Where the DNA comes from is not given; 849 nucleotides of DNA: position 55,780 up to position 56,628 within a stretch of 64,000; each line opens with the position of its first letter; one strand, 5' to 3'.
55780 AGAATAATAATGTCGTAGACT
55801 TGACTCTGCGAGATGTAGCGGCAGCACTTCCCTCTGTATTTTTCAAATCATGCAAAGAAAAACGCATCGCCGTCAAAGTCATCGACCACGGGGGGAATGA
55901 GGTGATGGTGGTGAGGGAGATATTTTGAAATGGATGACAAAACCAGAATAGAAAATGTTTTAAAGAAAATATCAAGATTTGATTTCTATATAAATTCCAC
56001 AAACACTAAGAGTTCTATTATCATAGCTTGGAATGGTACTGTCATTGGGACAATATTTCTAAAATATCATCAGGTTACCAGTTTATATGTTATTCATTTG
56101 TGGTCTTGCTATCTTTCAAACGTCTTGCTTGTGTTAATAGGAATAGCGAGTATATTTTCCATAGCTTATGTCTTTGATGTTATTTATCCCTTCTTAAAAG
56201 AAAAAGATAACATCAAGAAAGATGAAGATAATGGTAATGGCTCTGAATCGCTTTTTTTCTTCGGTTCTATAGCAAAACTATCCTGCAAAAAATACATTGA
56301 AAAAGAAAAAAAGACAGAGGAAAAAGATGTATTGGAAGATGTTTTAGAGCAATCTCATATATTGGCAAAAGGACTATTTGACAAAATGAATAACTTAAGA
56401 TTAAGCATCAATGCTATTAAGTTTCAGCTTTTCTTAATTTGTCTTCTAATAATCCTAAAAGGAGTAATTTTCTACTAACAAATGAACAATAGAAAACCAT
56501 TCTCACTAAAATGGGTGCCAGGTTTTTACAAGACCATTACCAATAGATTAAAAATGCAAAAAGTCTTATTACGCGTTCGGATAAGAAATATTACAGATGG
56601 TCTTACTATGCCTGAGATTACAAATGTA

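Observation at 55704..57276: Pycsar-like cyclic-nucleotide defence operon with effector-first gene order and an extra coupled small ORF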

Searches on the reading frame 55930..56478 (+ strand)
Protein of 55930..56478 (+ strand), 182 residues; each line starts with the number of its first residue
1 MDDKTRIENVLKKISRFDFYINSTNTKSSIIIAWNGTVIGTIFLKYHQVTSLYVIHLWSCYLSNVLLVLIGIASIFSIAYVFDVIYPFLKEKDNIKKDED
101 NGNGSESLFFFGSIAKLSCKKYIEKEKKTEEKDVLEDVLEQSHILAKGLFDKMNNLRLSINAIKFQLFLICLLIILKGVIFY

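Call 3: search_protein_families(library=padloc, proteins=[window:55930-56478:+], max_evalue=1)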
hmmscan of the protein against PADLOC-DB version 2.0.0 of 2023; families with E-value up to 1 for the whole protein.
window:55930-56478:+ (182 aa): 10 families
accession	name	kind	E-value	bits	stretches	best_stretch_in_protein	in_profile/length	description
PDLC00700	Effector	-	9.3e-36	121.4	1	6-175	4-165/173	2TM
PDLC02364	PycTM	-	4e-29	100.1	1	5-176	4-150/160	-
PDLC02363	PycTM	-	1.5e-23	81.4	1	4-176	3-152/154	-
PDLC00678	Effector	-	2.7e-21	74.4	1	4-178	8-175/184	2TM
PDLC02365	PycTM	-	5.6e-21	73.6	1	7-176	2-160/165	-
PDLC00711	Effector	-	1.4e-09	36.4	1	14-162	15-146/164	2TM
PDLC00685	Effector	-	6.4e-09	33.9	1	3-163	14-155/174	2TM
PDLC00668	Effector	-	2.3e-08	32.1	1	8-174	11-174/184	2TM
PDLC00692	Effector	-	1.6e-07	29.3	1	3-176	3-154/167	2TM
PDLC00691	Effector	-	3.8e-05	21.6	1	8-178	4-157/176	2TM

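Call 4: search_protein_families(library=pfam, proteins=[window:55930-56478:+], max_evalue=1)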
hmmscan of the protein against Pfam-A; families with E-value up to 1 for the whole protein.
window:55930-56478:+ (182 aa): 1 family
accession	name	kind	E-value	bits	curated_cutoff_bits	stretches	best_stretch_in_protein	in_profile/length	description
PF18967.5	PycTM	-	8.2e-08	33.1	27.2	1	65-162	11-103/107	Pycsar effector protein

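Call 6: search_protein_families(library=ncbifam, proteins=[window:55930-56478:+], max_evalue=1)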
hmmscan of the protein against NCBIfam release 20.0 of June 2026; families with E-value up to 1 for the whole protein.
window:55930-56478:+ (182 aa): 1 family
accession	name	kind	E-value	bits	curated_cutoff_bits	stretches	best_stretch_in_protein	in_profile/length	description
NF033560.1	merT_RC607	exception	0.54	10.7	130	0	10-46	55-91/97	mercuric transport protein MerT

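Call 18: find_homologous_proteins(query=window:55930-56475:+, max_evalue=0.001)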
Query window:55930-56475:+ (182 aa): 28 proteins with E <= 0.001 among 164 candidates.
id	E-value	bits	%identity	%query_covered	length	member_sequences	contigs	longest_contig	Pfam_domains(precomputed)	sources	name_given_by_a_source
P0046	1.1e-108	379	99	100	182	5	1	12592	PF18967.6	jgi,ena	-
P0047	2.2e-86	306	82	100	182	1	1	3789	PF18967.6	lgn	-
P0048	3.4e-84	299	81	100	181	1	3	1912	PF18967.6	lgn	-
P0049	1.7e-80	287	78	100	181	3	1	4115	PF18967.6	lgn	-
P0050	1.2e-79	284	76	99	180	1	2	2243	PF18967.6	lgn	-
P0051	2.0e-73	264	71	99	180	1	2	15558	PF18967.6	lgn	-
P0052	2.9e-46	176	52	100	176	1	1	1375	PF18967.6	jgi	jgi:hypothetical protein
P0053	2.3e-45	173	53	97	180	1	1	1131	PF18967.6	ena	-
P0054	6.0e-44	168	51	100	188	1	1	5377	PF18967.6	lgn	-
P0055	2.4e-43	166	48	100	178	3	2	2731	PF18967.6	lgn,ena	-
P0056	2.9e-43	166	50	100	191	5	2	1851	PF18967.6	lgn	-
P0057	4.8e-43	165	47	100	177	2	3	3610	PF18967.6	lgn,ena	-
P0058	1.3e-42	164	48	100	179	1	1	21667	PF18967.6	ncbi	ncbi:MAG: Pycsar system effector family protein [Thermodesulfobacteriota bacterium]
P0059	2.6e-42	163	49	100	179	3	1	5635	PF18967.6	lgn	-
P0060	1.4e-39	154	47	91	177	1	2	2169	PF18967.6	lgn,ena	-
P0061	6.7e-39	152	49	100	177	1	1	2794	PF18967.6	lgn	-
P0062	6.9e-38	148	44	100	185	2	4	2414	PF18967.6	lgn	-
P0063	1.9e-33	134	42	97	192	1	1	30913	PF18967.6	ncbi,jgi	jgi:hypothetical protein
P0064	2.8e-33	133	45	85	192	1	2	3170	PF18967.6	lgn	-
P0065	1.3e-32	131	41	91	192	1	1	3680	PF18967.6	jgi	jgi:hypothetical protein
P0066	8.5e-32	129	43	90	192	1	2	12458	PF18967.6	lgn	-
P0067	1.5e-31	128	40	97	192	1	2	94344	PF18967.6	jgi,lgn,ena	-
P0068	2.3e-31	127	40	97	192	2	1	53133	PF18967.6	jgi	jgi:hypothetical protein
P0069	4.5e-29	120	44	87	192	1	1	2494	PF18967.6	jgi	jgi:hypothetical protein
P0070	2.6e-28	117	41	88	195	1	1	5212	PF18967.6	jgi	jgi:hypothetical protein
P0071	1.8e-26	111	42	87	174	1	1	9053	PF18967.6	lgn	-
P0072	9.4e-21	93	52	50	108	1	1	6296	PF18967.6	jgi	jgi:CBS domain containing-hemolysin-like protein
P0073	6.9e-15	74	35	92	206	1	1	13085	PF18967.6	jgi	jgi:hypothetical protein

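Call 21: find_related_loci(query=A3, collection=genome_contigs, flank=5000)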
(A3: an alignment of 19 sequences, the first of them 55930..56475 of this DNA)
Query A3 (182 aa) in genome_contigs; peptide patterns used: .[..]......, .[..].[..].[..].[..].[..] (x = any residue, [..] = any of these).
74 stretches matched a pattern; 6 encode a relative of the query (tblastn E <= 1e-3); 6 distinct loci.
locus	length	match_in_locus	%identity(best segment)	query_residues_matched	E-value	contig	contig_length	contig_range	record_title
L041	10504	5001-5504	39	1-176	9e-35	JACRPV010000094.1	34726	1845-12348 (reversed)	MAG: Geobacter sp. isolate NC_groundwater_1996_Pr3_S-0.65um_59_2 SR2-18-Sp65_coassembly_scaffold_80475, whole genome sho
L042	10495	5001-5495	41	4-177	4e-34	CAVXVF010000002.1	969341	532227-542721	MAG: Blastocatellia bacterium isolate MFD04651.bin.2.179 genome assembly, contig: contig_1586, whole genome shotgun sequ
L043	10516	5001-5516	36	4-182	1e-30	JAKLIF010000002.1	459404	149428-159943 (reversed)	MAG: Elusimicrobia bacterium isolate RA.bin80 RA.bin80_2, whole genome shotgun sequence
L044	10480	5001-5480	27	6-181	2e-15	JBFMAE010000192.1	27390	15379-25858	MAG: Thermodesulfobacteriota bacterium isolate MAG130 MAG130_192, whole genome shotgun sequence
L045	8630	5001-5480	27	6-181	4e-14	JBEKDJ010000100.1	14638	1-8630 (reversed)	MAG: Thermodesulfobacteriota bacterium isolate SPRUCE 180 SPRUCE_180_100, whole genome shotgun sequence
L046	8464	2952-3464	37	5-182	4e-32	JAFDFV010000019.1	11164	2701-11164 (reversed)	MAG: Deltaproteobacteria bacterium isolate Meg22_02_Bin_90 Meg22_02_Bin_90_scaffold_6872, whole genome shotgun sequence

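Call 23: find_encoding_contigs(protein=P0051, flank=5000, max_places=2)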
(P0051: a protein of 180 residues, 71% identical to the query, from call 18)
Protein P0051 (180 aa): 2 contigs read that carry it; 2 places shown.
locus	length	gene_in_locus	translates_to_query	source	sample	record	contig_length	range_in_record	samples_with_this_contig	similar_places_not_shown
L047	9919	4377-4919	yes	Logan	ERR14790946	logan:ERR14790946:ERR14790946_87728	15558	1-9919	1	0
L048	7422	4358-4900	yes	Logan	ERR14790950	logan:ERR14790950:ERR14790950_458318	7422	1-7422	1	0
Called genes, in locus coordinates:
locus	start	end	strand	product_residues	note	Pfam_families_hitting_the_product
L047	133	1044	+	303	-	PF03279:Lip_A_acyltrans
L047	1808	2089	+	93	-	-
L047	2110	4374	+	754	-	PF01555:N6_N4_Mtase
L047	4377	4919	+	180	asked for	PF18967:PycTM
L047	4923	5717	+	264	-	PF00211:Guanylate_cyc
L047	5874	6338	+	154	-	PF17761:DUF1016_N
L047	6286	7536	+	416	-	PF04851:ResIII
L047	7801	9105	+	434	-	PF00668:Condensation (faint)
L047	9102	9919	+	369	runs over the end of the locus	-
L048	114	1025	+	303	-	PF03279:Lip_A_acyltrans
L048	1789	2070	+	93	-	-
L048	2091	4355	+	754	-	PF01555:N6_N4_Mtase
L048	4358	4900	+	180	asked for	PF18967:PycTM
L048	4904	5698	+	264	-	PF00211:Guanylate_cyc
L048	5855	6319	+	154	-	PF17761:DUF1016_N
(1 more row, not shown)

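Call 24: find_encoding_contigs(protein=P0046, flank=6000, max_places=2)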
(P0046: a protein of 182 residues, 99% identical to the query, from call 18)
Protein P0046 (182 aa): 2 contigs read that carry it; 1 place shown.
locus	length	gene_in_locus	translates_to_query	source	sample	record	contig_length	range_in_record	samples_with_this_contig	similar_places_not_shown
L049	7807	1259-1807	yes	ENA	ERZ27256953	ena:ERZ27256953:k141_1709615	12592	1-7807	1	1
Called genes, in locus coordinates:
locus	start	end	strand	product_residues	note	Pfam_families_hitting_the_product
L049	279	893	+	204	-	PF12895:ANAPC3, PF23914:TPR_CcmH_CycH (weak), PF13424:TPR_12 (weak), PF13432:TPR_16, PF14559:TPR_19, PF21033:RMD1-3 (weak), PF23914:TPR_CcmH_CycH (weak), PF00515:TPR_1 (weak), +9 more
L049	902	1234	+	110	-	PF20619:DUF6804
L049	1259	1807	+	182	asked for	PF18967:PycTM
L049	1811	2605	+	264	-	PF00211:Guanylate_cyc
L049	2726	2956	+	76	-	PF09720:Unstab_antitox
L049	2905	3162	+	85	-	-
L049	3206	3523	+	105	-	PF01909:NTP_transf_2, PF18765:Polbeta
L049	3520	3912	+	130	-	PF05168:HEPN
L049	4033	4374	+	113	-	PF18765:Polbeta, PF01909:NTP_transf_2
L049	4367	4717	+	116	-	PF01934:HepT-like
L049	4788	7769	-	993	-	PF00580:UvrD-helicase, PF13245:AAA_19, PF13361:UvrD_C, PF13538:UvrD_C_2 (faint), PF12705:PDDEXK_1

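Call 25: find_encoding_contigs(protein=P0058, flank=5000, max_places=2)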
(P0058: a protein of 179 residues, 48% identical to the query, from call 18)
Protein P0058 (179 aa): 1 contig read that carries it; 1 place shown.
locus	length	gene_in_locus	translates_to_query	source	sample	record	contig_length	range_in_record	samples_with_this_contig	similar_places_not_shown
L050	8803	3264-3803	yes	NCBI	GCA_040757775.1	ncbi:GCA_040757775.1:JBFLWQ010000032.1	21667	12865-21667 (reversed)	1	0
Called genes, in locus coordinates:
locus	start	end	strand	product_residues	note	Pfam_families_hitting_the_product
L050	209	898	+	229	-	-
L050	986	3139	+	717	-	-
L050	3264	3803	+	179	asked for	PF18967:PycTM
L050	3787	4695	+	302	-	PF00211:Guanylate_cyc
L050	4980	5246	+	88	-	PF13711:DUF4160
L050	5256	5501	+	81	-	PF10387:DUF2442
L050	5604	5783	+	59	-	-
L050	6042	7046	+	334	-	PF14537:Cytochrom_c3_2 (faint), PF09699:Paired_CXXCH_1 (faint), PF13435:Cytochrome_C554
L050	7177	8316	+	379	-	-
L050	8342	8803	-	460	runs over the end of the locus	-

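Call 34: search_solved_structures(query=window:55930-56475:+, max_evalue=1, show_alignments=1)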
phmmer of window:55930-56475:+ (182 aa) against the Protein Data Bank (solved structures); distinct sequences matched with E-value up to 1: 1.
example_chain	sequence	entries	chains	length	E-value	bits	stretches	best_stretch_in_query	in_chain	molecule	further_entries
9wox_C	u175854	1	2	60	0.19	15.1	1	84-133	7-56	Fanconi-associated nuclease 1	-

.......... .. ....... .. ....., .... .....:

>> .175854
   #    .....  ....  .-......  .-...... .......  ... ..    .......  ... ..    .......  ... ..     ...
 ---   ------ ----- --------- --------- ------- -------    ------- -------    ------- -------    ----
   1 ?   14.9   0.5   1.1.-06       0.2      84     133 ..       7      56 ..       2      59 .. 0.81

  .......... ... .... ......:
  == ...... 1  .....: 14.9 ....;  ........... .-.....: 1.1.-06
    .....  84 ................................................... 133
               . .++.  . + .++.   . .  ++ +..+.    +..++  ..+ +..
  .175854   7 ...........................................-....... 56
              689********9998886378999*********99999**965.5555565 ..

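Call 45: find_encoding_contigs(protein=P0047, flank=5000, max_places=2)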
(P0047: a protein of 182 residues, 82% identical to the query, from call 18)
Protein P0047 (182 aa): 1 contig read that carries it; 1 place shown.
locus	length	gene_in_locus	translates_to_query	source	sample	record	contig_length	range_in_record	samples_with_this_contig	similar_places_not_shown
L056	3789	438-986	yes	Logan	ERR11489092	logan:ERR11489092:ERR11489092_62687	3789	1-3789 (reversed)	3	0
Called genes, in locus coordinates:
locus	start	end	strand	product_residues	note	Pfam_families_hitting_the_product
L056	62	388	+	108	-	PF01541:GIY-YIG, PF10544:T5orf172 (weak)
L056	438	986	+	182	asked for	PF18967:PycTM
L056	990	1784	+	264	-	PF00211:Guanylate_cyc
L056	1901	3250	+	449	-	PF04326:SLFN_AlbA_2, PF13749:HATPase_c_4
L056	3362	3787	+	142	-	?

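Call 46: find_encoding_contigs(protein=P0049, flank=5000, max_places=2)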
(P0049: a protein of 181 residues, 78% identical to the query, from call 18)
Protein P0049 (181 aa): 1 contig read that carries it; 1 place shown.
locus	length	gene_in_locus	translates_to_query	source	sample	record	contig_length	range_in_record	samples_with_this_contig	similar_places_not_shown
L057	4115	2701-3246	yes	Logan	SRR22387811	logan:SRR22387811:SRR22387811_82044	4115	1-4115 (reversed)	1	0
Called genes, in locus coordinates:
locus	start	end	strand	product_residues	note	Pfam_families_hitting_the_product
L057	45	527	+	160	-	-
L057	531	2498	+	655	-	PF03235:GmrSD_N, PF07510:GmrSD_C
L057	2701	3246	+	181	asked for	PF18967:PycTM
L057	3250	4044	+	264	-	PF00211:Guanylate_cyc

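Call 57: search_protein_families(library=pfam, proteins=[L047:2110-4374:+, L047:5874-6338:+, L047:6286-7536:+, L047:7801-9105:+], max_evalue=0.01)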
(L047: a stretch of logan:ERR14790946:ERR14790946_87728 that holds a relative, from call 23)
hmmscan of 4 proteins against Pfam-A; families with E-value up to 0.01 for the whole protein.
L047:2110-4374:+ (754 aa): 1 family
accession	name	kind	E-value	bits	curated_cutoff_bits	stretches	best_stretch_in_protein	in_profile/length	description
PF01555.25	N6_N4_Mtase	-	5.1e-33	115.3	26.7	1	42-369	1-219/221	DNA methylase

L047:5874-6338:+ (154 aa): 1 family
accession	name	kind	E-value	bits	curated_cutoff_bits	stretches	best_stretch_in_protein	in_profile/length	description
PF17761.7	DUF1016_N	-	1.9e-43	148.3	32.8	1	15-139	1-125/137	DUF1016 N-terminal domain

L047:6286-7536:+ (416 aa): 2 families
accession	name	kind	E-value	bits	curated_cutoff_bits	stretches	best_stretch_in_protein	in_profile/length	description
PF04851.21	ResIII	-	6e-10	39.7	22.5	1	75-259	6-141/164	Type III restriction enzyme, res subunit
PF18766.7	SWI2_SNF2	-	0.0091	16.1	26.7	0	222-255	100-129/221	SWI2/SNF2 ATPase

L047:7801-9105:+ (434 aa): 1 family
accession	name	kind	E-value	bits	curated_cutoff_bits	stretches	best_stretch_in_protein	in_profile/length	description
PF00668.25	Condensation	-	2.6e-06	26.9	30.6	0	16-150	22-163/456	Condensation domain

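Call 58: find_related_loci(query=A3, collection=viral_contigs, flank=4000)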
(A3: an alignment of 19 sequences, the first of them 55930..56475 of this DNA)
Query A3 (182 aa) in viral_contigs; peptide patterns used: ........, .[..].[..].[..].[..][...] (x = any residue, [..] = any of these).
247 stretches matched a pattern, but none encodes a relative of the query by tblastn (E <= 1e-3).

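Call 59: search_protein_families(library=padloc, proteins=[L047:2110-4374:+, L047:6286-7536:+, L057:531-2498:+], max_evalue=0.00001)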
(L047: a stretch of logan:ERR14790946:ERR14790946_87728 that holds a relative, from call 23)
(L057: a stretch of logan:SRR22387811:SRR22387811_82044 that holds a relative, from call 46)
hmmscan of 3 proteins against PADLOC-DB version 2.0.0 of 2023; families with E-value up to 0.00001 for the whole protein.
L047:2110-4374:+ (754 aa): 32 families (the best 25 are shown)
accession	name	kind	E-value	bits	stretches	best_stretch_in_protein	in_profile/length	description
PDLC03632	MTase_III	-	2.1e-180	600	2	7-389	152-545/983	Type III methyltransferase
PDLC03644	MTase_III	-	3.3e-39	133.1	1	5-398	26-420/542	Type III methyltransferase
PDLC03636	MTase_III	-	4.8e-39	132.6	2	84-184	86-186/575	Type III methyltransferase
PDLC03354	MTase_II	-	3e-35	120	1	17-377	60-386/425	Type II methyltransferase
PDLC03635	MTase_III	-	5.9e-33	112.5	1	14-373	215-572/708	Type III methyltransferase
PDLC03633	MTase_III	-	2e-31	107.4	2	12-172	72-229/616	Type III methyltransferase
PDLC03634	MTase_III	-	4.5e-31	106.4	1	17-347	94-424/621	Type III methyltransferase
PDLC03300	MTase_II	-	3.1e-29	100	2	37-180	26-171/302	Type II methyltransferase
PDLC03638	MTase_III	-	5.3e-27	92.5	1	7-362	370-666/816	Type III methyltransferase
PDLC03339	MTase_II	-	2.9e-26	90.2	2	83-184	48-148/399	Type II methyltransferase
PDLC03641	MTase_III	-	1e-25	88.4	1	17-350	104-429/657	Type III methyltransferase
PDLC03371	MTase_II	-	3.5e-24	83.7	2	272-375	150-254/260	Type II methyltransferase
PDLC03738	oMTase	-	1.8e-18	64.4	1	308-382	200-273/376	orphan methyltransferase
PDLC03216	MTase_II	-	3e-18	64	1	307-377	189-259/364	Type II methyltransferase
PDLC03637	MTase_III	-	2.7e-17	60.6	1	18-185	122-277/513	Type III methyltransferase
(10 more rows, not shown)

L047:6286-7536:+ (416 aa): 0 families

L057:531-2498:+ (655 aa): 28 families (the best 25 are shown)
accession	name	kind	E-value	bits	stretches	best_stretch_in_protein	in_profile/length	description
PDLC02693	Orf5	-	3.6e-211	700.9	1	11-538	2-542/543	Orf5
PDLC04154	HEC-06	-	2.3e-84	282.1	1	2-539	8-565/569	-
PDLC04157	HEC-06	-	1.3e-82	276.2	1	15-539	20-556/558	-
PDLC04155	HEC-06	-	4.8e-81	270.9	1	11-540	15-560/562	-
PDLC02687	Orf5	-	2.6e-68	229.1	1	1-523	1-543/543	Orf5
PDLC02702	Orf5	-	1.4e-63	213.6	1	17-540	2-543/543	Orf5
PDLC02700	Orf5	-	4.4e-62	208.5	1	16-538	10-555/555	Orf5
PDLC02695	Orf5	-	3.2e-43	146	2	130-537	168-600/601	Orf5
PDLC02691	Orf5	-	4.6e-39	132.5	1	7-538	9-579/579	Orf5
PDLC03655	mREase_IV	-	3e-37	126.4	2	171-460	209-520/629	Type IV methyl-directed restriction enzyme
PDLC04156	HEC-06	-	3.8e-37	126.1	2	169-531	192-553/562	-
PDLC02690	Orf5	-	3.2e-34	116.7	1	11-538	3-529/531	Orf5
PDLC02701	Orf5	-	4.9e-34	115.8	1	15-537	17-593/596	Orf5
PDLC02692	Orf5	-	3.9e-33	113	2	17-256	7-259/558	Orf5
PDLC02698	Orf5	-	1.3e-29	101.5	2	169-537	200-570/573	Orf5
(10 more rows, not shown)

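Call 60: search_dna_similar(query=window:55930-56475:+, collection=plasmids, mode=protein, max_evalue=0.001, max_rows=15)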
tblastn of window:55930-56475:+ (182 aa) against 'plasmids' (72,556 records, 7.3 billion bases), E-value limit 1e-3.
No match.

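Call 76: predict_structure(alignment_id=A3)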
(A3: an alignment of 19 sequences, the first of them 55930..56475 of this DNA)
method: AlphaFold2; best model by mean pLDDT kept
length: 182 residues; sequences in the alignment: 19
mean_pLDDT: 80.2   pTM: 0.64
mean pLDDT of the five models: 80.2, 79.2, 78.9, 77.7, 77.0
residues with pLDDT >= 90: 43; 70-90: 109; 50-70: 13; < 50: 17
segments of 3 or more residues with pLDDT < 50: 89-105
pLDDT, mean of each block of 10 residues (from residue 1): 82 84 87 91 88 85 92 90 67 40 52 74 81 81 82 88 93 89 73
secondary structure, 60 per line:
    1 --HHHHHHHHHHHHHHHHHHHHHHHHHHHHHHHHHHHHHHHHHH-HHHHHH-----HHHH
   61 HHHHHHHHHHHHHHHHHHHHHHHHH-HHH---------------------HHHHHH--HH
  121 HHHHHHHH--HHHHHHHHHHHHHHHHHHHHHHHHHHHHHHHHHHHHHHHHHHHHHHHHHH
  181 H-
elements in order: H3-44 H46-51 H57-85 H111-116 H119-128 H131-181
